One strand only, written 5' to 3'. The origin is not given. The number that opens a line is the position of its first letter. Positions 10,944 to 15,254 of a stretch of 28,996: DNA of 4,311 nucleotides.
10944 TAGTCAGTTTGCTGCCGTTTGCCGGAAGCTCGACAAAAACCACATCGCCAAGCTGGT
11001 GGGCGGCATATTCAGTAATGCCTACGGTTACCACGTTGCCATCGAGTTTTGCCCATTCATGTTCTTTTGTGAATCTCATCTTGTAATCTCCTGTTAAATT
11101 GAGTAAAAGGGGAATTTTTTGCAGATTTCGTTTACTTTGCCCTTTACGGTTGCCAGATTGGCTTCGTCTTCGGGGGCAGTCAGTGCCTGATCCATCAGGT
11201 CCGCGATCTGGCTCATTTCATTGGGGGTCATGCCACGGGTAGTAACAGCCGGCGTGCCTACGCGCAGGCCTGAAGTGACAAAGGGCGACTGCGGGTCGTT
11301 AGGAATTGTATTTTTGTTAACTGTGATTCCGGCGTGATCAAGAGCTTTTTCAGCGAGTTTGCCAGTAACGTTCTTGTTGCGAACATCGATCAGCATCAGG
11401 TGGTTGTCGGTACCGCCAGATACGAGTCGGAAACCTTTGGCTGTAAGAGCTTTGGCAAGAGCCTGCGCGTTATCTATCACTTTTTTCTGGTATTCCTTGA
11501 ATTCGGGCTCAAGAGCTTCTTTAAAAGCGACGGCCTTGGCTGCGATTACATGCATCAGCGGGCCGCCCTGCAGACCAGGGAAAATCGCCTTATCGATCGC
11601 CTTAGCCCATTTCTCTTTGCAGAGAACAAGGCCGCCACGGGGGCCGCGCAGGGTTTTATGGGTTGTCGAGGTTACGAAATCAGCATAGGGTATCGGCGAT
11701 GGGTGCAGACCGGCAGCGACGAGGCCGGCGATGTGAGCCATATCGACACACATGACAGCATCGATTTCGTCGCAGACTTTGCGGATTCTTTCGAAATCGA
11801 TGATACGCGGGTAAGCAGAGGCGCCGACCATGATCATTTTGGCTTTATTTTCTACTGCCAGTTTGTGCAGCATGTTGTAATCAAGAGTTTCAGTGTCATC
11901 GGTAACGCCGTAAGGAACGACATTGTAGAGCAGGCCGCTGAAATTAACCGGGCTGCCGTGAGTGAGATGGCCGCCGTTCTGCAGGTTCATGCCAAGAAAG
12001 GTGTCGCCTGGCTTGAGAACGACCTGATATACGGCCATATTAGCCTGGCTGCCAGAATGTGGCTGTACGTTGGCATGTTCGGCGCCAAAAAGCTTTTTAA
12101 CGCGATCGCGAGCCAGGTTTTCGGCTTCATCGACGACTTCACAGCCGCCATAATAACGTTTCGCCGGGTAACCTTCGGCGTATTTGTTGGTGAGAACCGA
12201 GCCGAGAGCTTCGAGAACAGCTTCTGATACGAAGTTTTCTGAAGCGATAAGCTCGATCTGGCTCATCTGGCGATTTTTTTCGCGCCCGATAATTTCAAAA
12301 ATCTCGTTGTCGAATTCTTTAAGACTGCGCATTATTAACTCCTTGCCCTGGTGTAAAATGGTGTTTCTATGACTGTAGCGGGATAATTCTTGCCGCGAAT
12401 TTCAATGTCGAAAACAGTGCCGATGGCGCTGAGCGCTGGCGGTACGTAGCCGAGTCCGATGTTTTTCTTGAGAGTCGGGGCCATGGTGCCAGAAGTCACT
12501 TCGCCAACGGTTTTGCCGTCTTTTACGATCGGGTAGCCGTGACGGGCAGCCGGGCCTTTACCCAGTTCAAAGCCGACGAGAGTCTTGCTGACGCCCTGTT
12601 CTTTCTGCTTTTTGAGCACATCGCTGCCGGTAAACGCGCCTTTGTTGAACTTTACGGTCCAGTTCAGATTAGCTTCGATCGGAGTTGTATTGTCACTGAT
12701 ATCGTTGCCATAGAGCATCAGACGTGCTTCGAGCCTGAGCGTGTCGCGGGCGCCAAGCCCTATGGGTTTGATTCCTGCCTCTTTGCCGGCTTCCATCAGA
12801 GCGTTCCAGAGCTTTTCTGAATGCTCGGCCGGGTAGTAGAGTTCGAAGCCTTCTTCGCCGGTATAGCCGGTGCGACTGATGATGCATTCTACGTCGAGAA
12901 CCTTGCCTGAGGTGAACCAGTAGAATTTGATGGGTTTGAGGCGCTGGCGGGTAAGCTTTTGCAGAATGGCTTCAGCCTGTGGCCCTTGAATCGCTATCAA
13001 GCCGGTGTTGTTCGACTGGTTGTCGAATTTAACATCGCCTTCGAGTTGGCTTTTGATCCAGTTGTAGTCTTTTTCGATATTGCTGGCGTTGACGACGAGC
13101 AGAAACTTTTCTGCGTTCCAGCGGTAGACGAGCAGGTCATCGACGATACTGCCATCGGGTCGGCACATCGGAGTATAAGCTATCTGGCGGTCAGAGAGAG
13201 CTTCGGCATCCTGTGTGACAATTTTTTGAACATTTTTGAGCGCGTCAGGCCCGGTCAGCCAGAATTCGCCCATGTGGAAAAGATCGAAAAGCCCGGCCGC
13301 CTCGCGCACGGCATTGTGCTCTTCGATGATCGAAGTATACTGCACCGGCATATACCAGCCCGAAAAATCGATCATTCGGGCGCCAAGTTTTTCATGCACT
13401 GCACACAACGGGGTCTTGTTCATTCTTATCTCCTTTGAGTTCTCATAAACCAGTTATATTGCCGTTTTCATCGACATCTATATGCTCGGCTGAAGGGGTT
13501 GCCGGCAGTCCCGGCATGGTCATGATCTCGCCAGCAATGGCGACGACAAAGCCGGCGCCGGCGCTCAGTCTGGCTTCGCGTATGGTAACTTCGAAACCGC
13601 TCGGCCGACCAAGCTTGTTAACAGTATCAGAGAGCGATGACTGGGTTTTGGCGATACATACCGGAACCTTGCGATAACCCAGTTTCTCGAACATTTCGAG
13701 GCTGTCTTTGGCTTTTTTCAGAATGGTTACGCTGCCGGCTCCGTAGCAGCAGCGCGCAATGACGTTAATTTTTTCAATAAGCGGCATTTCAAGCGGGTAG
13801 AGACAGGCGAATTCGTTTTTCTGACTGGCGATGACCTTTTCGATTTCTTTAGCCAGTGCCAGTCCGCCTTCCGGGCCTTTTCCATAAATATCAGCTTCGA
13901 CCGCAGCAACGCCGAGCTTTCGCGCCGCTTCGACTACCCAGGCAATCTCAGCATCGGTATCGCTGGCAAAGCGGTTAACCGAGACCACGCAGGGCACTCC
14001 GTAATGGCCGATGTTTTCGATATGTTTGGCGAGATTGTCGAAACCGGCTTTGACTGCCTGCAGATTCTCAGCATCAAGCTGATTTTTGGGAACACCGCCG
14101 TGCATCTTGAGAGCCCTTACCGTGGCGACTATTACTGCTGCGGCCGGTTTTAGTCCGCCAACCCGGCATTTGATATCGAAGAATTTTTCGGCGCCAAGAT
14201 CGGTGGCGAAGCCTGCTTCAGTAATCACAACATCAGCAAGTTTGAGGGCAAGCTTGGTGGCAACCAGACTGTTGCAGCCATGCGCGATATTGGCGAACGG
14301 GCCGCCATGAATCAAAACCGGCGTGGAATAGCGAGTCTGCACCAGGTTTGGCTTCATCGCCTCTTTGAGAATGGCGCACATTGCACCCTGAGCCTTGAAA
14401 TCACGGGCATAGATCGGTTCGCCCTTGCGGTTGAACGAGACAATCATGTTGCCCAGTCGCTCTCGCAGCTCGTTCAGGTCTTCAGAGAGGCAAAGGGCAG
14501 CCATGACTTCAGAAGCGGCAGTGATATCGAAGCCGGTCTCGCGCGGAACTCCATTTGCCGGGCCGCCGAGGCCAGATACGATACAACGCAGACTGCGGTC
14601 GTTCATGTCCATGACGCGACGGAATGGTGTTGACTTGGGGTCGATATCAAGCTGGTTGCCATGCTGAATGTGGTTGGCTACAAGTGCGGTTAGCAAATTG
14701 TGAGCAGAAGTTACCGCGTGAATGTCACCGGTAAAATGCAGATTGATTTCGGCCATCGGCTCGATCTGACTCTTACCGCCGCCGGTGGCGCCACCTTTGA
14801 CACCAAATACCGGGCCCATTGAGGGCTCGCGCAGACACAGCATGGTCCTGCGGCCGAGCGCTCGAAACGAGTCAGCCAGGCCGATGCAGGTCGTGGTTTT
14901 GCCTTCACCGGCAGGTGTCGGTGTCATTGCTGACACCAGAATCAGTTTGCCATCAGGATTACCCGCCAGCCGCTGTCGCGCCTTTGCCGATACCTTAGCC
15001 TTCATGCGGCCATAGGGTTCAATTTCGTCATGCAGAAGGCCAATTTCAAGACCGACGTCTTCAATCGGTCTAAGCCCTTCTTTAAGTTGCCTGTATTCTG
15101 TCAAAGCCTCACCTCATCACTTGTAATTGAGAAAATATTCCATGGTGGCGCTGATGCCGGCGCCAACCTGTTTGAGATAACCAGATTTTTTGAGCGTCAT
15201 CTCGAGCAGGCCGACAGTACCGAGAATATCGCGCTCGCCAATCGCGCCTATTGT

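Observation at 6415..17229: Compact formate–THF–glycine–serine operon: candidate reductive glycine pathway or glycine-to-formate module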

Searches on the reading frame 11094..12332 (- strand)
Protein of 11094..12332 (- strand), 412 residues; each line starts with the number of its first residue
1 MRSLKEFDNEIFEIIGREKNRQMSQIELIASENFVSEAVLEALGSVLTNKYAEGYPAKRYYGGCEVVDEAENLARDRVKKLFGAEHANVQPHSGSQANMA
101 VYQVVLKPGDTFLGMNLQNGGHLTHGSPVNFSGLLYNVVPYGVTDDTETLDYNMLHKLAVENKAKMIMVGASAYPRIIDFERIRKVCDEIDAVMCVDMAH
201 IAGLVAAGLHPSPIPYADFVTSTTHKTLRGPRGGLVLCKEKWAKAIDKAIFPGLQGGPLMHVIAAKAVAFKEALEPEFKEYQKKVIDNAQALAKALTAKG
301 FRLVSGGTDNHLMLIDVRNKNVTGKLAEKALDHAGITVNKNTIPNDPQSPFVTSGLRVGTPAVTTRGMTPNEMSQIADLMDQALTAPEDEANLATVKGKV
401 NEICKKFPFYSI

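Call 3: search_protein_families(library=ncbifam, proteins=[window:11094-12332:-])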
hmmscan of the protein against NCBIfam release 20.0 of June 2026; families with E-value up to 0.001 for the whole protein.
window:11094-12332:- (412 aa): 9 families
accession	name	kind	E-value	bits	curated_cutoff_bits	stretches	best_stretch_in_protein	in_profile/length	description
NF000586.1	PRK00011.1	subfamily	9.9e-197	653.6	335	1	8-410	1-404/404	serine hydroxymethyltransferase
NF010094.0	PRK13580.1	equivalog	3.9e-143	477.7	735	2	112-395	171-456/496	glycine hydroxymethyltransferase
TIGR04506.1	F_threo_transal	equivalog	5e-33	114.7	650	1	10-392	5-389/609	fluorothreonine transaldolase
NF005394.0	PRK06939.1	equivalog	1.2e-10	40.8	460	1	78-345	96-359/397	glycine C-acetyltransferase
NF047603.1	SerpalmtaseAlphaP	equivalog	6e-07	28.5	670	1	74-352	95-368/399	serine palmitoyltransferase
TIGR01822.1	2am3keto_CoA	equivalog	1.1e-06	27.9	493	1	173-340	182-350/393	glycine C-acetyltransferase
TIGR00858.1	bioF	equivalog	2.6e-06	26.4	426.45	1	77-342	74-333/365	8-amino-7-oxononanoate synthase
NF047599.1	SerpalmtaseBetaP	equivalog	4.4e-06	25.6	500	1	77-362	96-372/394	serine palmitoyltransferase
TIGR01977.1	am_tr_V_EF2568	hypoth_equivalog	8.9e-05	21.7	377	1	145-237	120-210/376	cysteine desulfurase family protein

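Call 4: search_protein_families(library=pfam, proteins=[window:11094-12332:-])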
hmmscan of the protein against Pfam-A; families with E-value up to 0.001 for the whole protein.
window:11094-12332:- (412 aa): 4 families
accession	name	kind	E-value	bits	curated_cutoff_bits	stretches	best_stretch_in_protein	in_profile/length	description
PF00464.25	SHMT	-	1.5e-171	570.8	27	1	4-379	1-398/399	Serine hydroxymethyltransferase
PF00155.27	Aminotran_1_2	-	4e-10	39.8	19.7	1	75-365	48-351/361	Aminotransferase class I and II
PF01212.27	Beta_elim_lyase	-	4.1e-08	33.3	27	1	74-340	37-274/288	Beta-eliminating lyase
PF00266.25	Aminotran_5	-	6e-06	25.9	21.5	1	38-250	14-225/371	Aminotransferase class-V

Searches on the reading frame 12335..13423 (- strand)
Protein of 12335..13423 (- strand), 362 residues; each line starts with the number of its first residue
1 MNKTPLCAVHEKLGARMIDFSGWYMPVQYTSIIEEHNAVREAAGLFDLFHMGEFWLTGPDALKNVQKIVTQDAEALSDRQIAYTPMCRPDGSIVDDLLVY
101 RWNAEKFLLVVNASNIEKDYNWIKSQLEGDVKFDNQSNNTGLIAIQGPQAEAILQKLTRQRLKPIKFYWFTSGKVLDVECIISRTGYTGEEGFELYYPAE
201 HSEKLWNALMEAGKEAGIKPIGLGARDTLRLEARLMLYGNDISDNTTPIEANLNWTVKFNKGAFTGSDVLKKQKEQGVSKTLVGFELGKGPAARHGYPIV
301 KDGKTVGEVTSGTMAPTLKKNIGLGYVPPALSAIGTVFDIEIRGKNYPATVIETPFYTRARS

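Call 3: search_protein_families(library=ncbifam, proteins=[window:12335-13423:-])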
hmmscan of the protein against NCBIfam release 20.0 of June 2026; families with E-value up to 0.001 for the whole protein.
window:12335-13423:- (362 aa): 11 families
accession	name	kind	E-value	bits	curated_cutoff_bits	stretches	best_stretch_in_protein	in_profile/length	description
NF001567.0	PRK00389.1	subfamily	1.7e-139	464.7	300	1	1-360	3-356/359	glycine cleavage system aminomethyltransferase GcvT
TIGR00528.1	gcvT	equivalog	6.4e-126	420.1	235.85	1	2-358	2-361/362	glycine cleavage system aminomethyltransferase GcvT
NF010093.0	PRK13579.1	equivalog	9.9e-99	330.6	459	1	1-358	9-365/371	glycine cleavage system aminomethyltransferase GcvT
NF053776.1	TmaoDeMthMsil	equivalog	2.4e-68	231.4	1100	1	13-360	397-757/763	trimethylamine N-oxide demethylase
TIGR01372.1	soxA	subfamily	8.8e-47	159.5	1164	1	3-358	609-988/996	sarcosine oxidase subunit alpha family protein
NF009133.0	PRK12486.1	equivalog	9.5e-45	153.1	410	1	3-356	14-368/369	dimethylsulfoniopropionate demethylase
NF047633.1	SyrngDmethDesA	equivalog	3e-20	72.2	800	1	25-227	29-241/453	syringate O-demethylase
NF047885.1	VanMgalDeMLigM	equivalog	5.2e-20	71.8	580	1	26-232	29-247/461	vanillate/3-O-methylgallate O-demethylase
TIGR01375.1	soxG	subfamily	9.7e-06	25.5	143.95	1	105-215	42-152/152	sarcosine oxidase subunit gamma family protein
NF007110.0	PRK09559.1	equivalog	1e-05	24.7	219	1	55-157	31-132/327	tRNA-modifying protein YgfZ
TIGR03317.2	CAF17_like_YgfZ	equivalog_domain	0.00072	19.9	49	0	228-326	3-108/113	CAF17-like 4Fe-4S cluster assembly/insertion protein YgfZ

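Call 4: search_protein_families(library=pfam, proteins=[window:12335-13423:-])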
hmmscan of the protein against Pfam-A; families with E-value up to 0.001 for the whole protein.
window:12335-13423:- (362 aa): 2 families
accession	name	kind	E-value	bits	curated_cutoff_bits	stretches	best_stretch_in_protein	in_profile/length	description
PF01571.26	GCV_T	-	1.5e-93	313.2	25.6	1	8-256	3-255/255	Aminomethyltransferase folate-binding domain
PF08669.17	GCV_T_C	-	1.1e-28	99.3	25.9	1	280-357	1-79/80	Glycine cleavage T-protein C-terminal barrel domain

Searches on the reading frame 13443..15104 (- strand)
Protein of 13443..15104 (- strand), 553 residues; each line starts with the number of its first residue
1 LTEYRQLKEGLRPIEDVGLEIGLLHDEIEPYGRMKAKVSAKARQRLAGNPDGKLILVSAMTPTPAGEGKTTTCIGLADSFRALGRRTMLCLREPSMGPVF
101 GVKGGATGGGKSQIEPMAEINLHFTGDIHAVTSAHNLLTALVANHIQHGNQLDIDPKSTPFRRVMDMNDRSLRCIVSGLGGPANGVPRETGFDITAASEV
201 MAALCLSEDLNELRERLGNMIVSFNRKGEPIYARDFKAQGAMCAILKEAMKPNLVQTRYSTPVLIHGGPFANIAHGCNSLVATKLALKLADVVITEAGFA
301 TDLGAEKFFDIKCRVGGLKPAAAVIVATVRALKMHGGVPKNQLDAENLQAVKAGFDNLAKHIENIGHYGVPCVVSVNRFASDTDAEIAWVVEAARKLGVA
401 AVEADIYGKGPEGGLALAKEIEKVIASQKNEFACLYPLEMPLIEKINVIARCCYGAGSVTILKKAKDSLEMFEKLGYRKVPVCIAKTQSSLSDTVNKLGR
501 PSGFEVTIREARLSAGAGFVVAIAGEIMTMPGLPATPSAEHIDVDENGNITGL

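Call 3: search_protein_families(library=ncbifam, proteins=[window:13443-15104:-])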
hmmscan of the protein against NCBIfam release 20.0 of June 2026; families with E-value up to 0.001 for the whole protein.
window:13443-15104:- (553 aa): 3 families
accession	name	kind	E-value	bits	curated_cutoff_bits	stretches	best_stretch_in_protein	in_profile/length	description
NF010030.0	PRK13505.1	equivalog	1.7e-248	825.6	652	1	11-553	14-556/557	formate--tetrahydrofolate ligase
NF010031.0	PRK13506.1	equivalog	5.7e-197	655.6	800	1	10-553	12-577/578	formate--tetrahydrofolate ligase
NF010032.0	PRK13507.1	equivalog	6.9e-158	526.4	938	1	9-553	19-586/587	formate--tetrahydrofolate ligase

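Call 4: search_protein_families(library=pfam, proteins=[window:13443-15104:-])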
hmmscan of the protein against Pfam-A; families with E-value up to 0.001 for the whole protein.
window:13443-15104:- (553 aa): 1 family
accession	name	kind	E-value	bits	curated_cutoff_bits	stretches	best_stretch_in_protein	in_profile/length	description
PF01268.25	FTHFS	-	8.1e-245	813.7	27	1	10-553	11-555/556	Formate--tetrahydrofolate ligase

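Call 58: find_homologous_proteins(query=window:13443-15104:-, max_evalue=1e-50)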
Query window:13443-15104:- (553 aa): 8000 proteins with E <= 1e-50 among 8000 candidates; the best 120 are listed.
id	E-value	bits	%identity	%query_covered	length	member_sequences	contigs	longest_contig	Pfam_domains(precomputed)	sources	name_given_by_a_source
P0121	0.0e+0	1237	100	100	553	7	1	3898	PF01268.26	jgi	-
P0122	0.0e+0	1199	97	100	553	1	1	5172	PF01268.26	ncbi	-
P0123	0.0e+0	1165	94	100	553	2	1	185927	PF01268.26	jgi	jgi:formate--tetrahydrofolate ligase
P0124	0.0e+0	1121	89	100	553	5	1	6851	PF01268.26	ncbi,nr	ncbi:MAG TPA: formate--tetrahydrofolate ligase [Candidatus Riflebacteria bacterium]|nr:formate--tetr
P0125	0.0e+0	1119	90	100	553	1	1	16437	PF01268.26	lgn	-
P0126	0.0e+0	1083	87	100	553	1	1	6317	PF01268.26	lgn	-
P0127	0.0e+0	1072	86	100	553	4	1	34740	PF01268.26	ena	-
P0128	0.0e+0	1025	82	100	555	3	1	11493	PF01268.26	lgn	-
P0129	0.0e+0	1018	82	99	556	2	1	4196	PF01268.26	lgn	-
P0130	0.0e+0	1018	81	99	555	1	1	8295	PF01268.26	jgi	-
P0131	0.0e+0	1017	81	100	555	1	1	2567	PF01268.26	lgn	-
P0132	0.0e+0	1016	80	100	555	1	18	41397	PF01268.26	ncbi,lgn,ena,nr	ncbi:MAG TPA: formate--tetrahydrofolate ligase [Candidatus Rifleibacterium sp.]|nr:formate--tetrahyd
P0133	0.0e+0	1016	81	99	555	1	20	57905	PF01268.26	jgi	-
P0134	0.0e+0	1016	81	100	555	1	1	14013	PF01268.26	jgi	-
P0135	0.0e+0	1015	81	100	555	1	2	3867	PF01268.26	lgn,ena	-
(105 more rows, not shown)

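Call 60: find_related_loci(query=A2, collection=metagenome_contigs, flank=10000)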
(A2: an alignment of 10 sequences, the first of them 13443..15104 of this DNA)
Query A2 (553 aa) in metagenome_contigs; peptide patterns used: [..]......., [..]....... (x = any residue, [..] = any of these).
600 stretches matched a pattern (row limit reached: there are more); 590 encode a relative of the query (tblastn E <= 1e-3); the best 80 are kept; 80 distinct loci.
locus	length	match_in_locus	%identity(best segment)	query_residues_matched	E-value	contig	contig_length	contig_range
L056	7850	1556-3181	58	12-553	0e+0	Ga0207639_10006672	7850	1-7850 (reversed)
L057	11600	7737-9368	58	11-553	0e+0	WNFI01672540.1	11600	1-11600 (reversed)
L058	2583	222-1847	57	11-553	0e+0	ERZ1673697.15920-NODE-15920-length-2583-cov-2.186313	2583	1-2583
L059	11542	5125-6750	57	12-553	0e+0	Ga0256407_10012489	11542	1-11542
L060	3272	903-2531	58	12-553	0e+0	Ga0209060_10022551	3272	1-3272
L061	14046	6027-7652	58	11-553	0e+0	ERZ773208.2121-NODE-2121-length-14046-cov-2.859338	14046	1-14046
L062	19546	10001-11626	58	12-553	0e+0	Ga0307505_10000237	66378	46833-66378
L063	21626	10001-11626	56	11-553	0e+0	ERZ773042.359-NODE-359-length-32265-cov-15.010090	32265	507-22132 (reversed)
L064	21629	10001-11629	56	11-553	0e+0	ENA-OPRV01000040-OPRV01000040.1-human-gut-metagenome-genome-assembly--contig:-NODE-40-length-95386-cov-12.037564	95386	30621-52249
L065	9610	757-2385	56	11-553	0e+0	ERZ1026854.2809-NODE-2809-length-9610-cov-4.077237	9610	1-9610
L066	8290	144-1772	58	12-553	0e+0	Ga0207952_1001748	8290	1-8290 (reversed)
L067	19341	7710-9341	56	11-553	0e+0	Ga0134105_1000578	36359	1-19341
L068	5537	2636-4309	57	1-553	0e+0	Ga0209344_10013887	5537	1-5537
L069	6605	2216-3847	57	11-553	0e+0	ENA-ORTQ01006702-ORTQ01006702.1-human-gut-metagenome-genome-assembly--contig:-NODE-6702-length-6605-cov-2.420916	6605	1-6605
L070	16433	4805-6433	56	11-553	0e+0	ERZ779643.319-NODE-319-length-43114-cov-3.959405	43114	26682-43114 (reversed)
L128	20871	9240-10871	54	11-553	0e+0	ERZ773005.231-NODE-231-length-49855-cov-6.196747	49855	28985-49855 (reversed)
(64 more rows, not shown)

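Call 63: search_protein_families(library=pfam, proteins=[L128:97-1668:+, L128:6633-7700:+, L128:7724-9151:+, L128:10910-11542:+, L128:12548-13585:+, L128:13608-14405:+, L128:14441-15589:+, L128:15705-16892:+, L128:17376-18797:+, L128:19169-20491:-], max_evalue=0.00001)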
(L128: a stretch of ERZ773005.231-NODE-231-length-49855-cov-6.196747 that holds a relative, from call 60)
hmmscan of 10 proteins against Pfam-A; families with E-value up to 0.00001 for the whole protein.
L128:97-1668:+ (523 aa): 1 family
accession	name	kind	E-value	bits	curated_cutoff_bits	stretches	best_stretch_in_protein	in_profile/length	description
PF02515.22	CoA_transf_3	-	3.8e-129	431.4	23.3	1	135-503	1-366/366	CoA-transferase family III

L128:6633-7700:+ (355 aa): 3 families
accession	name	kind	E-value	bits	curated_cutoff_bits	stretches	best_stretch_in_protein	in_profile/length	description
PF21948.1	LplA-B_cat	-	3.7e-64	216.8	27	1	38-229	2-200/200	Lipoyl protein ligase A/B catalytic domain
PF10437.14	Lip_prot_lig_C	-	6.2e-22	77.8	24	1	268-350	3-85/85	Bacterial lipoate protein ligase C-terminus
PF03099.24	BPL_LplA_LipB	-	1.5e-08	35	21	1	73-178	9-133/133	Biotin/lipoate A/B protein ligase family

L128:7724-9151:+ (475 aa): 12 families
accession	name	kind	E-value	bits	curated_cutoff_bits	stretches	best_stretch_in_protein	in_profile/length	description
PF07992.20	Pyr_redox_2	-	7e-74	249.3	26.1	1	13-332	1-291/291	Pyridine nucleotide-disulphide oxidoreductase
PF02852.28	Pyr_redox_dim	-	1.5e-35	122.2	25.3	1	351-459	1-109/110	Pyridine nucleotide-disulphide oxidoreductase, dimerisation domain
PF00070.33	Pyr_redox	-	9.9e-23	80.9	22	1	183-253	2-72/82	Pyridine nucleotide-disulphide oxidoreductase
PF13738.12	Pyr_redox_3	-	4.8e-20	72.4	30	1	16-316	1-305/305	Pyridine nucleotide-disulphide oxidoreductase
PF01134.28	GIDA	-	8.9e-13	48.5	22.1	1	14-152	1-150/391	Glucose inhibited division protein A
PF12831.13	FAD_oxidored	-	1.6e-08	34.8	27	1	14-151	1-145/416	FAD dependent oxidoreductase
PF03486.20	HI0933_like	-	2.1e-08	34.4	50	0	14-45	2-33/244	HI0933-like protein Rossmann domain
PF01266.30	DAO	-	9.2e-08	32.4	27.9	0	14-49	1-38/353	FAD dependent oxidoreductase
PF01262.27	AlaDh_PNT_C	-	1.5e-07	31.5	23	0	182-235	30-79/214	Alanine dehydrogenase/PNT, C-terminal domain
PF13450.12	NAD_binding_8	-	5.3e-07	30.3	21.9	0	17-50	1-35/68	NAD(P)-binding Rossmann-like domain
PF00890.30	FAD_binding_2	-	3.9e-06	26.8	20.4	1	14-46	1-33/414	FAD binding domain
PF01946.23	Thi4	-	5.4e-06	26.3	26.2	0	13-55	18-61/235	Thi4 family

L128:10910-11542:+ (210 aa): 1 family
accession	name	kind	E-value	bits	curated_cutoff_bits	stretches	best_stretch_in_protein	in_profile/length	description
PF04961.17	FTCD_C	-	2.9e-64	216.6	24.5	1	7-186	2-181/182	Formiminotransferase-cyclodeaminase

L128:12548-13585:+ (345 aa): 5 families
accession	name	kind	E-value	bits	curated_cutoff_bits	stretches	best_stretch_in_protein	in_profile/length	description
PF06325.19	PrmA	-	4.2e-68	230.5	22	1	2-340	1-295/296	Ribosomal protein L11 methyltransferase (PrmA)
PF13649.12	Methyltransf_25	-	9.5e-08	33.1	27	1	199-296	1-96/97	Methyltransferase domain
PF13847.12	Methyltransf_31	-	2.9e-07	30.7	27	1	194-305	2-113/145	Methyltransferase domain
PF10294.15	Methyltransf_16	-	2.2e-06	28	21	1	182-272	39-123/174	Lysine methyltransferase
PF05175.20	MTS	-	2.7e-06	27.5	23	1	189-260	23-95/170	Methyltransferase small domain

L128:13608-14405:+ (265 aa): 2 families
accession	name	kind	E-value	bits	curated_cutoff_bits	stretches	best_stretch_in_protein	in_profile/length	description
PF04452.19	Methyltrans_RNA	-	2.6e-54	183.7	23.9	1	93-260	2-165/165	RNA methyltransferase domain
PF20260.4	PUA_4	-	1.9e-08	34.7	23.9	1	38-84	1-47/48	RNA methyltransferase PUA domain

L128:14441-15589:+ (382 aa): 1 family
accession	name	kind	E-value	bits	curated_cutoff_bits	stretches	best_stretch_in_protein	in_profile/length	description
PF00266.25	Aminotran_5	-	9.3e-77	258.9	21.5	1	3-367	1-371/371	Aminotransferase class-V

L128:15705-16892:+ (395 aa): 3 families
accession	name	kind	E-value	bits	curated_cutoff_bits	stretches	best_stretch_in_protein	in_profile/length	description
PF02568.20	ThiI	-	4.9e-67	225.8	20.5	1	178-369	1-192/197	Thiamine biosynthesis protein (ThiI)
PF22025.1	ThiI_fer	-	9e-24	84.2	25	1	6-78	2-72/72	ThiI ferredoxin-like domain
PF02926.22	THUMP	-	1.3e-15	58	20.6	1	86-161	2-77/84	THUMP domain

L128:17376-18797:+ (473 aa): 2 families
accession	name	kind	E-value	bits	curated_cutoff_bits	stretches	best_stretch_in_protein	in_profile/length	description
PF00919.26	UPF0004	-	1.1e-27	96.3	27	1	3-98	1-98/98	Uncharacterized protein family UPF0004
PF04055.27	Radical_SAM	-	6.9e-24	85.3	29.5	1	181-349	1-162/166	Radical SAM superfamily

L128:19169-20491:- (440 aa): 1 family
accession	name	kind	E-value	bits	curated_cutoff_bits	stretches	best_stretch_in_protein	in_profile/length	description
PF00933.27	Glyco_hydro_3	-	1.6e-79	268.1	27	1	104-435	2-316/316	Glycosyl hydrolase family 3 N terminal domain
